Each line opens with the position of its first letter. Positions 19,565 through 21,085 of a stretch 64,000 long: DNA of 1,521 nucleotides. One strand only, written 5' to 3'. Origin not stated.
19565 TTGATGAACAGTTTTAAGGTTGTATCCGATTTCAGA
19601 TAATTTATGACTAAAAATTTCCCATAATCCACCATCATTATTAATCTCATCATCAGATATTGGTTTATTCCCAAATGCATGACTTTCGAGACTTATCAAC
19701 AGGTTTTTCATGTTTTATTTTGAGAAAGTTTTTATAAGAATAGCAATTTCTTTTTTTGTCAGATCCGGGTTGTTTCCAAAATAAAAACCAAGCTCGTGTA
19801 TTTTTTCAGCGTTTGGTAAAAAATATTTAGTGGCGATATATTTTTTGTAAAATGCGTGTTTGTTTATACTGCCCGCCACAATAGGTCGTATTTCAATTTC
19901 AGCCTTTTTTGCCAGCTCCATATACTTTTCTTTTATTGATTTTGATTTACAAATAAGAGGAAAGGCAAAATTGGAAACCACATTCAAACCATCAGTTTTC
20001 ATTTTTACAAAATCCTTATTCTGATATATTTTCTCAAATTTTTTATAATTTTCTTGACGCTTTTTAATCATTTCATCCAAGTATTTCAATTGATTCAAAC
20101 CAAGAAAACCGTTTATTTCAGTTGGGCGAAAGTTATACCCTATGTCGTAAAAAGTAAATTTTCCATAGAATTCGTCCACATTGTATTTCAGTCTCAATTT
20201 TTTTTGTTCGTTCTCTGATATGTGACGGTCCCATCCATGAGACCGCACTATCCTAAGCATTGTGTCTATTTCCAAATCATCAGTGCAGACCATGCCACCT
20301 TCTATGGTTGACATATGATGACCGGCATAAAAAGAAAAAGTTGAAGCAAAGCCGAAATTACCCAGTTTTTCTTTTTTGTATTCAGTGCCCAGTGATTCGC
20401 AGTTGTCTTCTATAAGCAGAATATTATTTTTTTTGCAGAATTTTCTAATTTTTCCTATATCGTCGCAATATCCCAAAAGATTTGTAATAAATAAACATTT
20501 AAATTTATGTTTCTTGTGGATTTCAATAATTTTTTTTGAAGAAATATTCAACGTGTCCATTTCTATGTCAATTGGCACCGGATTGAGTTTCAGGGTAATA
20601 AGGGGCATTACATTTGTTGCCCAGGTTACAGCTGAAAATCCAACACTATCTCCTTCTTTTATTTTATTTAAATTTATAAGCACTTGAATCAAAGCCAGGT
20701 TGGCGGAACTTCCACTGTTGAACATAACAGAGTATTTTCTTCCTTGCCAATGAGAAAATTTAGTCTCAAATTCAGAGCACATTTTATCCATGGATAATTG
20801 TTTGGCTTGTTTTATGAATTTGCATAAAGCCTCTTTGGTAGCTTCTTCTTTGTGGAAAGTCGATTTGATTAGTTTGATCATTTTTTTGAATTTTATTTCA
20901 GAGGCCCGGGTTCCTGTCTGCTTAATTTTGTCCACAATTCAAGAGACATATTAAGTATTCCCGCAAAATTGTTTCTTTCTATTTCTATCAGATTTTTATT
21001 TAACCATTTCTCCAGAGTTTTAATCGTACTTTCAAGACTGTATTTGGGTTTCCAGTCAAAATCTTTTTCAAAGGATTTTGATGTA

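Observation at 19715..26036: Candidate pathway for a branched 3,6-dideoxyhexose: ColD/E1-type 3-dehydratase (His in place of Lys), a YerE-like TPP enzyme, two SDRs and an aminotransferase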

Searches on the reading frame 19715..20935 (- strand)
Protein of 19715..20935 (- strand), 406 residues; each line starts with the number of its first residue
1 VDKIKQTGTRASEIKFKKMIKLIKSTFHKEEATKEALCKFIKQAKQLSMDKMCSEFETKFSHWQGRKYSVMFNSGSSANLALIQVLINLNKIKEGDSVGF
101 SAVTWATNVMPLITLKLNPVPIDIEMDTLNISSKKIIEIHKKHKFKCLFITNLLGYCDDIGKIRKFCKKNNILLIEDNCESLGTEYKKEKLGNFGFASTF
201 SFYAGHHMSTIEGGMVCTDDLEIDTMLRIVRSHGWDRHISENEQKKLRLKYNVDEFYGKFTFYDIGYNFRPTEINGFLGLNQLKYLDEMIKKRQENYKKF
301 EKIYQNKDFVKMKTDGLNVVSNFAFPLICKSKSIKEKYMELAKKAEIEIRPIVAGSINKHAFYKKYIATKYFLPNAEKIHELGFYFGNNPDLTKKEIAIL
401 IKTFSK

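Call 4: search_protein_families(library=pfam, proteins=[window:19715-20935:-])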
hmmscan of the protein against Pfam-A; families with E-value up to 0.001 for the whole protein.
window:19715-20935:- (406 aa): 3 families
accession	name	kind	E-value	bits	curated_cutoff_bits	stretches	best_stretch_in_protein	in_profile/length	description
PF01041.23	DegT_DnrJ_EryC1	-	7.9e-62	210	19.8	1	34-402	7-357/360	DegT/DnrJ/EryC1/StrS aminotransferase family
PF01053.26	Cys_Met_Meta_PP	-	5e-06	25.8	27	1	50-263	51-227/381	Cys/Met metabolism PLP-dependent enzyme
PF00266.25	Aminotran_5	-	0.00039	19.9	21.5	1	52-183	44-181/371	Aminotransferase class-V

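Call 5: search_protein_families(library=ncbifam, proteins=[window:19715-20935:-])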
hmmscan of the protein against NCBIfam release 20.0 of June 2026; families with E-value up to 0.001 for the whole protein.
window:19715-20935:- (406 aa): 10 families
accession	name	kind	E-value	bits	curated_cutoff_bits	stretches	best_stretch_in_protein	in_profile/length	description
NF011936.0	PRK15407.1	equivalog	4.9e-63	213.3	423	1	46-405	60-433/440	lipopolysaccharide biosynthesis protein RfbH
TIGR03588.1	PseC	equivalog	5.1e-45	154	423.5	1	36-400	16-372/380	UDP-4-amino-4,6-dideoxy-N-acetyl-beta-L-altrosamine transaminase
TIGR04181.1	NHT_00031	hypoth_equivalog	3.7e-40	137.9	420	1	32-379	11-349/359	LegC family aminotransferase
NF008658.2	PRK11658.1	equivalog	2.5e-28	98.8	631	1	51-315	33-282/379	UDP-4-amino-4-deoxy-L-arabinose aminotransferase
NF008687.0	PRK11706.1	equivalog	2.7e-24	85.6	375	1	61-347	41-314/375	dTDP-4-amino-4,6-dideoxygalactose transaminase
TIGR02379.1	ECA_wecE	subfamily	1.3e-19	70.2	434.85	1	55-402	31-373/376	dTDP-4-amino-4,6-dideoxy-D-glucose transaminase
TIGR04427.1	PLP_DesI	equivalog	5.8e-16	58.6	650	1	52-240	53-234/390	dTDP-4-dehydro-6-deoxyglucose aminotransferase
TIGR01979.1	sufS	subfamily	0.00017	20.6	475.1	1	59-213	70-227/403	SufS family cysteine desulfurase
NF005047.0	PRK06460.1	equivalog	0.0009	18.2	501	0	124-220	110-209/376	hypothetical protein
TIGR00858.1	bioF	equivalog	0.001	17.9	426.45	0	51-89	66-104/365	8-amino-7-oxononanoate synthase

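Call 6: search_solved_structures(query=window:19715-20935:-, show_alignments=3)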
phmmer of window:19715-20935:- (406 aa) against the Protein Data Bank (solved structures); distinct sequences matched with E-value up to 0.001: 58.
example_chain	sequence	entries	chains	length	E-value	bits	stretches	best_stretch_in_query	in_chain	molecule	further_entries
2gms_A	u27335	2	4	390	3.6e-58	200.9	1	40-390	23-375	Putative pyridoxamine 5-phosphate-dependent dehydrase, Wbdk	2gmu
3b8x_A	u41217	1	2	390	3.5e-57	197.6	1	40-390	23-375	Pyridoxamine 5-phosphate-dependent dehydrase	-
2r0t_A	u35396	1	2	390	6.9e-57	196.6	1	40-390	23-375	Pyridoxamine 5-phosphate-dependent dehydrase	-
3gr9_A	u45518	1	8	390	8.3e-57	196.4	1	40-390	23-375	ColD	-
3bcx_A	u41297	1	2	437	3e-42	148.4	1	50-404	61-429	CDP-6-deoxy-L-threo-D-glycero-4-hexulose-3-dehydrase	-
3bb8_A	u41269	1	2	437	5.4e-41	144.3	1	50-404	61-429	CDP-4-keto-6-deoxy-D-glucose-3-dehydrase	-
7b0m_AAA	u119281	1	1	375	9.6e-28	100.7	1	31-344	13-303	Sugar aminotransferase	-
2fn6_A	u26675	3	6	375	1.2e-27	100.4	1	34-338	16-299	AMINOTRANSFERASE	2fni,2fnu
9wvy_A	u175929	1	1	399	3.6e-27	98.8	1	45-295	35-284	Putative NDP-4-keto-6-deoxyglucose-3-dehydratase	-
3bn1_A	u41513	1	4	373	3.7e-24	88.9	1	48-295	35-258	Perosamine synthetase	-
3dr7_A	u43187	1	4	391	4.4e-24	88.7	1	48-295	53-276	Putative perosamine synthetase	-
3dr4_A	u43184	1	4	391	6e-24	88.2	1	48-295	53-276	Putative perosamine synthetase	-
7b0d_A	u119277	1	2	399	1.7e-22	83.4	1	49-237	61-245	Glutamine--scyllo-inositol transaminase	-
5u1z_A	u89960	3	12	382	3.3e-22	82.5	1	21-260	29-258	Putative aminotransferase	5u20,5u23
5u21_A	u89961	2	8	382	3.4e-22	82.4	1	21-260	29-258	Putative aminotransferase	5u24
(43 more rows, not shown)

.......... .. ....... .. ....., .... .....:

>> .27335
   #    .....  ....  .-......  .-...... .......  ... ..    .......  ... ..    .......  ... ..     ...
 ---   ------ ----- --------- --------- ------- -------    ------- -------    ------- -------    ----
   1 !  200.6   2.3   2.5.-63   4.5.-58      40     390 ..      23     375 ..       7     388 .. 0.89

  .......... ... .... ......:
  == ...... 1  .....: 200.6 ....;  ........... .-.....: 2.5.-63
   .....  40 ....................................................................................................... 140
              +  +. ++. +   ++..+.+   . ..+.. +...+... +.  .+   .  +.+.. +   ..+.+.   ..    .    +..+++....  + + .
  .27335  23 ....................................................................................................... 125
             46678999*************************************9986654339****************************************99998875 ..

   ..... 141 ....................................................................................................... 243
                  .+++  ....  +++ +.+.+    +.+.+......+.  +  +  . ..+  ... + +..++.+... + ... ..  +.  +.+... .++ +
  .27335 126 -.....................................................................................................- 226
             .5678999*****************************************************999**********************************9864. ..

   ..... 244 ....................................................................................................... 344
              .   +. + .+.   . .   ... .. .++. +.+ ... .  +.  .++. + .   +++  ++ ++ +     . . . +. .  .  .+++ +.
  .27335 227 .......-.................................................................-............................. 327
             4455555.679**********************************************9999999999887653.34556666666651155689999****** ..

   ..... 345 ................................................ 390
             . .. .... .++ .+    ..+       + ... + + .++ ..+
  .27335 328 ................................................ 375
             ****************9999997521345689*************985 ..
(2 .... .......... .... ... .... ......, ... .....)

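Call 22: search_solved_structures(query=window:19715-20935:-, show_alignments=5, max_evalue=1e-40)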
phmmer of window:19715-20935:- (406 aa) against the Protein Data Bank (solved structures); distinct sequences matched with E-value up to 1e-40: 6.
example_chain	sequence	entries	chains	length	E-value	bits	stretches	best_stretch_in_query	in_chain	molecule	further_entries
2gms_A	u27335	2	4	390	3.6e-58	200.9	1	40-390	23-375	Putative pyridoxamine 5-phosphate-dependent dehydrase, Wbdk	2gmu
3b8x_A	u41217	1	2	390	3.5e-57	197.6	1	40-390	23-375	Pyridoxamine 5-phosphate-dependent dehydrase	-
2r0t_A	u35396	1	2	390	6.9e-57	196.6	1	40-390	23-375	Pyridoxamine 5-phosphate-dependent dehydrase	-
3gr9_A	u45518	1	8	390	8.3e-57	196.4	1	40-390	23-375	ColD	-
3bcx_A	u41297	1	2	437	3e-42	148.4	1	50-404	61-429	CDP-6-deoxy-L-threo-D-glycero-4-hexulose-3-dehydrase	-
3bb8_A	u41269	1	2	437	5.4e-41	144.3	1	50-404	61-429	CDP-4-keto-6-deoxy-D-glucose-3-dehydrase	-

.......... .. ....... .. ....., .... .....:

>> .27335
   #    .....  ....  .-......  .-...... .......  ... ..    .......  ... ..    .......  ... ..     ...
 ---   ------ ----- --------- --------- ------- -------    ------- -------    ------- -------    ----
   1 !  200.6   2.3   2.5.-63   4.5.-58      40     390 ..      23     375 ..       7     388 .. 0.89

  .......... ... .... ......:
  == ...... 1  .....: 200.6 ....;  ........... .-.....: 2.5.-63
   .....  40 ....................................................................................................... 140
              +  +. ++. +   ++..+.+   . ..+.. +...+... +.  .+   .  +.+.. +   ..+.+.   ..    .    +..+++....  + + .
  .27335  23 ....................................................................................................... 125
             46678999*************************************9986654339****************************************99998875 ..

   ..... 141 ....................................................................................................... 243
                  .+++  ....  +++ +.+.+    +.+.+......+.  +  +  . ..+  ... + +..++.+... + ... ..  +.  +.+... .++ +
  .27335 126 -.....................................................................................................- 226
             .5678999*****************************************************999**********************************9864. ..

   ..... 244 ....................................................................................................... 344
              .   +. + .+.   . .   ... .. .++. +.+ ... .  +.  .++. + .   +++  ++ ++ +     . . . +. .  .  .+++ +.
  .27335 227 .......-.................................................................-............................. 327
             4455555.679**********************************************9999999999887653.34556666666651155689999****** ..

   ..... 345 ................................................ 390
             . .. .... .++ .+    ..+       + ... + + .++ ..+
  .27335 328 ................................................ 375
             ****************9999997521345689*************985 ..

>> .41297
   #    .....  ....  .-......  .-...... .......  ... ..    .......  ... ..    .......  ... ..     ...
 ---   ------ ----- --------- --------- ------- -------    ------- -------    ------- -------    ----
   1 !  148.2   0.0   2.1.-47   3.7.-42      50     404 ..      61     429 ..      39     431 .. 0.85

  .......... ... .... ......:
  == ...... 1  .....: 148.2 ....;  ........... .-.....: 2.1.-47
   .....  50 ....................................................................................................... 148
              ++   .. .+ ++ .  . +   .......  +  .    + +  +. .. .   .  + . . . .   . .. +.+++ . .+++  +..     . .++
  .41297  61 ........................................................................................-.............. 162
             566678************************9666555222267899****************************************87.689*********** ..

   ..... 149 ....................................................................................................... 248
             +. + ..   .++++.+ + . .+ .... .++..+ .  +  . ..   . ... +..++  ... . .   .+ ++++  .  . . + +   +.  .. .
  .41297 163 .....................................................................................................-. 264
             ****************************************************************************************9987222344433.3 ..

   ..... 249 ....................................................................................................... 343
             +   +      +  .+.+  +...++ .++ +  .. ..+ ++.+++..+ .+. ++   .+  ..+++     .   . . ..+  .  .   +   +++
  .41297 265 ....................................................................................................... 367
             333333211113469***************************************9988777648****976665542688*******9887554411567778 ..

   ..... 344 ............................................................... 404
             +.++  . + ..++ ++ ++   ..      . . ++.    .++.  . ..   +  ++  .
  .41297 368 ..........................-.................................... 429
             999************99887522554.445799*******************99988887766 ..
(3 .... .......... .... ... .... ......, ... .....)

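Call 56: list_cluster_members(proteins=[P0001, window:19715-20935:-, window:24855-26036:-, window:21970-23001:-, window:20893-21936:-, window:36013-38553:+])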
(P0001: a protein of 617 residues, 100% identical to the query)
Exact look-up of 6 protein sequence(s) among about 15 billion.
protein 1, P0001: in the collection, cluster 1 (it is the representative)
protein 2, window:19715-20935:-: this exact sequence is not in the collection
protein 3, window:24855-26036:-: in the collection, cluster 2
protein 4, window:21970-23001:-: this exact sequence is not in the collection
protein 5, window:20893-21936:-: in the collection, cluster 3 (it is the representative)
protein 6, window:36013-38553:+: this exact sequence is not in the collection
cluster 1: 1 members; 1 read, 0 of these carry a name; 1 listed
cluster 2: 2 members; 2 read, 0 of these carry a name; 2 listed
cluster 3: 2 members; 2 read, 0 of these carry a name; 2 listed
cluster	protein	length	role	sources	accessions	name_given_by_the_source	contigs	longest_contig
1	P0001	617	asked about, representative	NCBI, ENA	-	-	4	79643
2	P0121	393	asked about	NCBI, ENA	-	-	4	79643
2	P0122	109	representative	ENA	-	-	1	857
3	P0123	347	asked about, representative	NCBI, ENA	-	-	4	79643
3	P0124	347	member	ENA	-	-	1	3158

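Call 67: list_cluster_members(proteins=[window:19715-20881:-, window:21970-22995:-, window:21970-22992:-, window:29037-30989:+, window:31036-31989:-, window:18638-19711:-])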
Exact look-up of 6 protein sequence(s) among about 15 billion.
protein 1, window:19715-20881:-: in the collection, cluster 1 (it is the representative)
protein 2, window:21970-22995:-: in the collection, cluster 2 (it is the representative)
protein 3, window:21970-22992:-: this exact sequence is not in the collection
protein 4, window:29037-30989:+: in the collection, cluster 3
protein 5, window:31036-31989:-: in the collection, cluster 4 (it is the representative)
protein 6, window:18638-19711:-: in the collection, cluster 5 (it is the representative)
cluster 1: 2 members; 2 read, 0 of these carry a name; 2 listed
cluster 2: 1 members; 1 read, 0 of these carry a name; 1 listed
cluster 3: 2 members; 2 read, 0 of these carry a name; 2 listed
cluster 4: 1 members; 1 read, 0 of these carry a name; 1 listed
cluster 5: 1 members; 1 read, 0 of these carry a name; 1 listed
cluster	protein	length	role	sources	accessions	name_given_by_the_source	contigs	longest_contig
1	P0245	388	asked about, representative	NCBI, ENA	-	-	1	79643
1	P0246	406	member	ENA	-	-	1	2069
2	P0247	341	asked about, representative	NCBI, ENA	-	-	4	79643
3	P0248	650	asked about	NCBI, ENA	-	-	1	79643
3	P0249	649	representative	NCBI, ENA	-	-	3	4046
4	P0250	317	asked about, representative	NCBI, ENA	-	-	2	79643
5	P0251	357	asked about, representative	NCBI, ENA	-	-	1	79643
